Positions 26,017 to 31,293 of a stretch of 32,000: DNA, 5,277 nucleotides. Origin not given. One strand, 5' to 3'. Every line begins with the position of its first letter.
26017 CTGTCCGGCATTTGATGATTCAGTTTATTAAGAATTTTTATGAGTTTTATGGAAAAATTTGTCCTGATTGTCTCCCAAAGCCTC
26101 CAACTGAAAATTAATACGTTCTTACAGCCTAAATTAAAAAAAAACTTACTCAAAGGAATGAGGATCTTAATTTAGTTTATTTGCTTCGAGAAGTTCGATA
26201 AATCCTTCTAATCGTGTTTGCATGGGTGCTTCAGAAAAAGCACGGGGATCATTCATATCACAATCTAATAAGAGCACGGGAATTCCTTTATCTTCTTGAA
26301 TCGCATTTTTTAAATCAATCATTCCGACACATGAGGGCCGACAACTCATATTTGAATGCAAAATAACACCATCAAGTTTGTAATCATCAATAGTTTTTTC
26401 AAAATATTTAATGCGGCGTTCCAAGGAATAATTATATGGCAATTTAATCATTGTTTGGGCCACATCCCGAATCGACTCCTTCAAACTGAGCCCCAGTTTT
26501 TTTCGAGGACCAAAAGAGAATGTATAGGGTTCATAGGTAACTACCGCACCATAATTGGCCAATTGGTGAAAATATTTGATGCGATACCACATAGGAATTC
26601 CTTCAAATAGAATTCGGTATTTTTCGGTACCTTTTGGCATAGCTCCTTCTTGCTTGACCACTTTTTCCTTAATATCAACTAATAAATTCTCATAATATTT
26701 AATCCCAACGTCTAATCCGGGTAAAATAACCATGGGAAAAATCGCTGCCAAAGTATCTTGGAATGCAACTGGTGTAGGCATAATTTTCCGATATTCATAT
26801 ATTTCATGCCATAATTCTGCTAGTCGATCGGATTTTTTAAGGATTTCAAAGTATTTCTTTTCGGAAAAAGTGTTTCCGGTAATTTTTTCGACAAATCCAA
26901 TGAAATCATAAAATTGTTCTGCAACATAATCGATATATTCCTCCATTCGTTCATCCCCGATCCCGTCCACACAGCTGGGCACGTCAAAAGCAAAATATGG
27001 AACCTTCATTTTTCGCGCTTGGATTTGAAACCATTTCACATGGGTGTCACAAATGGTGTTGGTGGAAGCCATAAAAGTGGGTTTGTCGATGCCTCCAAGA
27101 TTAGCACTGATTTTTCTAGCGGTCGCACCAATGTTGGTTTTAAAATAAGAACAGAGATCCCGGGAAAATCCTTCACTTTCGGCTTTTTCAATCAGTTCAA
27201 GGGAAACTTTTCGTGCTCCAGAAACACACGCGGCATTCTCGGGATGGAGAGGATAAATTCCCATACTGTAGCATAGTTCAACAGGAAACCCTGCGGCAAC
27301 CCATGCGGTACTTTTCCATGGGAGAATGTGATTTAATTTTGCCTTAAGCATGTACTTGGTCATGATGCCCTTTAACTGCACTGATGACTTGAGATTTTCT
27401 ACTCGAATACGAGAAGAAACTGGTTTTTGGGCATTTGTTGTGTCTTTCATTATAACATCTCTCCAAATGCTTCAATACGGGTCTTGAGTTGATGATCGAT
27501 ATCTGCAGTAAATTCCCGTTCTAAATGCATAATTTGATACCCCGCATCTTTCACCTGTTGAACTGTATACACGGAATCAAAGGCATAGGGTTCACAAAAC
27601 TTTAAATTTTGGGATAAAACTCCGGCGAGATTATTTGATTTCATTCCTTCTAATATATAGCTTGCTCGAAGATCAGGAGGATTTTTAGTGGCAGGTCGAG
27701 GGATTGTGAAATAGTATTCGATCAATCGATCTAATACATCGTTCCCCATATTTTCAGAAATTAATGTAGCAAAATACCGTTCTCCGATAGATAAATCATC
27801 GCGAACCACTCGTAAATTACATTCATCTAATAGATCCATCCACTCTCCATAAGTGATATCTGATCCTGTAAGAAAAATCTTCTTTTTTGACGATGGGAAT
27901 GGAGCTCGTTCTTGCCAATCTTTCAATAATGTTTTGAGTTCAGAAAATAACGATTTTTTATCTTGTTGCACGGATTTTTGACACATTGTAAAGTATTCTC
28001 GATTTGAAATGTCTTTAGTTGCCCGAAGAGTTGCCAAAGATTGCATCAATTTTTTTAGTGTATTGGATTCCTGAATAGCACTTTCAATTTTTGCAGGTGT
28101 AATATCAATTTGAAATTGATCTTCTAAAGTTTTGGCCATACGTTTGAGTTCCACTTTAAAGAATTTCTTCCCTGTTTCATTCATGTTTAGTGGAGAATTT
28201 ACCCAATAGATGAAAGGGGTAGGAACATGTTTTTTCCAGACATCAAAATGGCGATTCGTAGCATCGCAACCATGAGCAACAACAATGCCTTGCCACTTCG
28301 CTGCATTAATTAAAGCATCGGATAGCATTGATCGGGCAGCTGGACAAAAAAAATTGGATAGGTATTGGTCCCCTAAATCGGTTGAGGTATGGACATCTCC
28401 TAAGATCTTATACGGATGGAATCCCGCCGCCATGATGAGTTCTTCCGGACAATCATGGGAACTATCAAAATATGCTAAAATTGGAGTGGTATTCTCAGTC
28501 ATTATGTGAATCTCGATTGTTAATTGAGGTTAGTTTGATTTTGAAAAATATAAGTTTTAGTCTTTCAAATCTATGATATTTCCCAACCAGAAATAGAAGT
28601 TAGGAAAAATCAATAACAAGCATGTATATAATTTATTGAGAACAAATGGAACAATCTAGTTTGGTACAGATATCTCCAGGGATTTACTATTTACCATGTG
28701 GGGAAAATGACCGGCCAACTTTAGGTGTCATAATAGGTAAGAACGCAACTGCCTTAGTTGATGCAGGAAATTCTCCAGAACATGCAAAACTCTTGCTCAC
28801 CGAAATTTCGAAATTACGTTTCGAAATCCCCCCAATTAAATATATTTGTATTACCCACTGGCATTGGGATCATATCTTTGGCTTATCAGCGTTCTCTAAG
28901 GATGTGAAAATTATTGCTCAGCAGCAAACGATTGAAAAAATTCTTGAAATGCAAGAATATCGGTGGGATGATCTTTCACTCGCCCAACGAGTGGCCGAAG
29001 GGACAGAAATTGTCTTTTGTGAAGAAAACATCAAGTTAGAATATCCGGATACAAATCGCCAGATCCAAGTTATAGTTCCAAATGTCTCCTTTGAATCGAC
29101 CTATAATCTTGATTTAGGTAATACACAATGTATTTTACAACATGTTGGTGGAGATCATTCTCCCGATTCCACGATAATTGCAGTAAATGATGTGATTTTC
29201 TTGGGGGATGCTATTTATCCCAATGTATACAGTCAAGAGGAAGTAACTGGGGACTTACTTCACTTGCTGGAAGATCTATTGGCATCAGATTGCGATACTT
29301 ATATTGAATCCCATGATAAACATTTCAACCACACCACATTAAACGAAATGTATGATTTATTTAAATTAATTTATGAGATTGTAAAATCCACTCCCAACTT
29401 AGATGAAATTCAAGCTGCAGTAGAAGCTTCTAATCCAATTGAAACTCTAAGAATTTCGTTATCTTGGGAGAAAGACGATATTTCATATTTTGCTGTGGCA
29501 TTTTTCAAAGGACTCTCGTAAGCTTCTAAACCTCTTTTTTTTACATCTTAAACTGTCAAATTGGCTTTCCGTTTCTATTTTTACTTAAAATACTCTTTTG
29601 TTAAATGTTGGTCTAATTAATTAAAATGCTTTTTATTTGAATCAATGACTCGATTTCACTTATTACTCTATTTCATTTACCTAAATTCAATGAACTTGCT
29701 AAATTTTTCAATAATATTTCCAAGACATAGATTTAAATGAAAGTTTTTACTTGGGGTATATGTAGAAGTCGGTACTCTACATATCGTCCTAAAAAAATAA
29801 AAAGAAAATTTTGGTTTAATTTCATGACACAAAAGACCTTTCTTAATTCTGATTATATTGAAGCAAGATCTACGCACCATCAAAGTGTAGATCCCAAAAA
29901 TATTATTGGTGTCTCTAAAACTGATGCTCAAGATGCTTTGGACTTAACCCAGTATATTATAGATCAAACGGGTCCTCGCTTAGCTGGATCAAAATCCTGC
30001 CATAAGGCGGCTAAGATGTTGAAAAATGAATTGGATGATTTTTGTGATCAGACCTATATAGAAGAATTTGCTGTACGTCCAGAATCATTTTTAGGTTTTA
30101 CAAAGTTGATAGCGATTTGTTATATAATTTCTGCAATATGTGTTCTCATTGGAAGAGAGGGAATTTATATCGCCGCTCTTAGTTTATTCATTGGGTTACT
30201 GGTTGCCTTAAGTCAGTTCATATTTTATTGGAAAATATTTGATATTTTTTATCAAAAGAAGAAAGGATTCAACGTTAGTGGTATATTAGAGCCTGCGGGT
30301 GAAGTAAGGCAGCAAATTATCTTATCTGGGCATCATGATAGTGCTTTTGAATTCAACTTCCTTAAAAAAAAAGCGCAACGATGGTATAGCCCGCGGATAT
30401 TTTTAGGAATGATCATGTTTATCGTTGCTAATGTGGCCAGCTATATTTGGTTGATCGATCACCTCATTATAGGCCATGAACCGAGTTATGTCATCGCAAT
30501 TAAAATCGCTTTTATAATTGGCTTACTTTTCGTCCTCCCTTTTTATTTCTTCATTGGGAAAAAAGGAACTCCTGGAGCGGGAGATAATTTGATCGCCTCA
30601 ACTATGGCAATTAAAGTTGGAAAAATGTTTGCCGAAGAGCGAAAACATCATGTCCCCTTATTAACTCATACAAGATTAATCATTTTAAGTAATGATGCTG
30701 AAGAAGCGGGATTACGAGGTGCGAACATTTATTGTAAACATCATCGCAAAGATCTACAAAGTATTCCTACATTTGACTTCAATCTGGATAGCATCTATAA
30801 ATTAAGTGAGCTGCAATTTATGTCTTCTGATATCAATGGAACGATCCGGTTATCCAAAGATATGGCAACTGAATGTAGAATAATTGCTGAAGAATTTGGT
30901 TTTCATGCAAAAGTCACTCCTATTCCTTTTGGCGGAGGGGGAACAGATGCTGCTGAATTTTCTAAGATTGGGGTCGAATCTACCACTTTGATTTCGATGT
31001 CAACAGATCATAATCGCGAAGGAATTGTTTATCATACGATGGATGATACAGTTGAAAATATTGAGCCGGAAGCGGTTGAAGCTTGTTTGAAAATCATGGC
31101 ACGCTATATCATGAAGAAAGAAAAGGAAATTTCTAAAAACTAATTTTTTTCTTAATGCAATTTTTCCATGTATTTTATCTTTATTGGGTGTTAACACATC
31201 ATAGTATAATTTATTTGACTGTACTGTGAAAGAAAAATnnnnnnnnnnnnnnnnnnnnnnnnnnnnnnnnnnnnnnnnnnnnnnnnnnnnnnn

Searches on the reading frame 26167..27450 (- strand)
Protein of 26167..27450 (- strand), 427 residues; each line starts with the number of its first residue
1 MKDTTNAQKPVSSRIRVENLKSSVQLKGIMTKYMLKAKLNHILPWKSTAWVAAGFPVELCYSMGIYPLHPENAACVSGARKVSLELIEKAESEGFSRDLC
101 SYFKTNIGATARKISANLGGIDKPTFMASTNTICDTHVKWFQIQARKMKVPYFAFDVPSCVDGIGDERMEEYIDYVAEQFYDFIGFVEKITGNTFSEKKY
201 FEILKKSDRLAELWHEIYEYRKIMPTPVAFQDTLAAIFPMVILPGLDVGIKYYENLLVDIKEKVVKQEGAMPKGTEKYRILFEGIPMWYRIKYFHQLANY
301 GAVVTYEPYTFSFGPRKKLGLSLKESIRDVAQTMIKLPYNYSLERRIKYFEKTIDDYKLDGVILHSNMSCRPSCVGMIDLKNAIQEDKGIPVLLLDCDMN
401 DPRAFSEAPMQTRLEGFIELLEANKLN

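Call 37: search_protein_families(library=pfam, proteins=[window:26167-27450:-], max_evalue=0.001)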
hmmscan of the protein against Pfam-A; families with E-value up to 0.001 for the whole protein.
window:26167-27450:- (427 aa): 1 family
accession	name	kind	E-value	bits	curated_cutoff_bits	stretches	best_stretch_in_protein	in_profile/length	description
PF06050.19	HGD-D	-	2.8e-74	251.2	28.4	1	55-421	4-342/342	2-hydroxyglutaryl-CoA dehydratase, D-component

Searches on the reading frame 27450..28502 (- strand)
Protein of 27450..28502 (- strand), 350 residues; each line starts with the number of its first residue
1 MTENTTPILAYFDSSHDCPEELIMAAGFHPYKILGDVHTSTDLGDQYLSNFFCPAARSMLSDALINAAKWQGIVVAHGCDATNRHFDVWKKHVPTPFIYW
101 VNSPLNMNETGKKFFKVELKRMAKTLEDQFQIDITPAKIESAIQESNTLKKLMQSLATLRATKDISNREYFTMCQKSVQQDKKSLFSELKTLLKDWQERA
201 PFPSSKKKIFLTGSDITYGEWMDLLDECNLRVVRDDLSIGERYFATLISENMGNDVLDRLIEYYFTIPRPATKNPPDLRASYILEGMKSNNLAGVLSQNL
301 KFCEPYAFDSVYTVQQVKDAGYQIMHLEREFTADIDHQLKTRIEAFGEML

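Call 37: search_protein_families(library=pfam, proteins=[window:27450-28502:-], max_evalue=0.001)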
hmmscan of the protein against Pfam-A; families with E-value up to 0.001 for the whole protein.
window:27450-28502:- (350 aa): 1 family
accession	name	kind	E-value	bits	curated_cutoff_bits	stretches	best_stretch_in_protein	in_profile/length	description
PF06050.19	HGD-D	-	1.3e-68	232.5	28.4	1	18-350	4-342/342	2-hydroxyglutaryl-CoA dehydratase, D-component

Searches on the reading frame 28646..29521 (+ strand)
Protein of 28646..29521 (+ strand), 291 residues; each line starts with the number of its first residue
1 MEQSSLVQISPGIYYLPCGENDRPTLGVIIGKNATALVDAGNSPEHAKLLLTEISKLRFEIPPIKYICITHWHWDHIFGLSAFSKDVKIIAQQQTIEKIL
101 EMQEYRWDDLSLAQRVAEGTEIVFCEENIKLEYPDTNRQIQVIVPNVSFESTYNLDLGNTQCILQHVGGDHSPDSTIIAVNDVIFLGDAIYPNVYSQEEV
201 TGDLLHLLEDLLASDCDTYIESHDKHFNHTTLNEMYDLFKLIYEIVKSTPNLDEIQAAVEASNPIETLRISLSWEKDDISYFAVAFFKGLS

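Call 82: search_protein_families(library=pfam, proteins=[window:28646-29521:+], max_evalue=0.001)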
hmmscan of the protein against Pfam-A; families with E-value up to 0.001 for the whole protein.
window:28646-29521:+ (291 aa): 2 families
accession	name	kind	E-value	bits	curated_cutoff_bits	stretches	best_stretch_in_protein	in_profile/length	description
PF00753.33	Lactamase_B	-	8.6e-16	58.9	22.7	1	28-200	10-161/196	Metallo-beta-lactamase superfamily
PF12706.13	Lactamase_B_2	-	2.2e-05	24.6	27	1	37-101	4-72/200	Beta-lactamase superfamily domain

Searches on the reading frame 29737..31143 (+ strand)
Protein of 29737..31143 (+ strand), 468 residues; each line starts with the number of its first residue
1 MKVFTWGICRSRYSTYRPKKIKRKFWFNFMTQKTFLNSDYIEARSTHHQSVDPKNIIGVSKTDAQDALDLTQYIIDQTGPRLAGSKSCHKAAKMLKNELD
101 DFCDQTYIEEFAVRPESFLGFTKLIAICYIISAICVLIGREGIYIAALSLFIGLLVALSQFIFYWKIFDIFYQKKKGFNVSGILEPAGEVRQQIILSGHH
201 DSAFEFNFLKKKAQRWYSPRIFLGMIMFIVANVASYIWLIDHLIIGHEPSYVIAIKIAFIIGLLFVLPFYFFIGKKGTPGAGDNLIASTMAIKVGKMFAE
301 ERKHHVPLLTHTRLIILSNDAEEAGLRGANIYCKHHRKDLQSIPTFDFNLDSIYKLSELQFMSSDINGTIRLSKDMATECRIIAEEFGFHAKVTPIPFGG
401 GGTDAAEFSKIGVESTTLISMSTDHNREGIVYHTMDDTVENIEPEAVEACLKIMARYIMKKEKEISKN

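Call 37: search_protein_families(library=pfam, proteins=[window:29737-31143:+], max_evalue=0.001)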
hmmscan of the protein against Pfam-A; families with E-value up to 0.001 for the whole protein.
window:29737-31143:+ (468 aa): 1 family
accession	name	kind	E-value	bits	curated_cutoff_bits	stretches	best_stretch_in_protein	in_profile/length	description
PF04389.22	Peptidase_M28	-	1e-18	68.2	21.3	1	278-457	27-192/193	Peptidase family M28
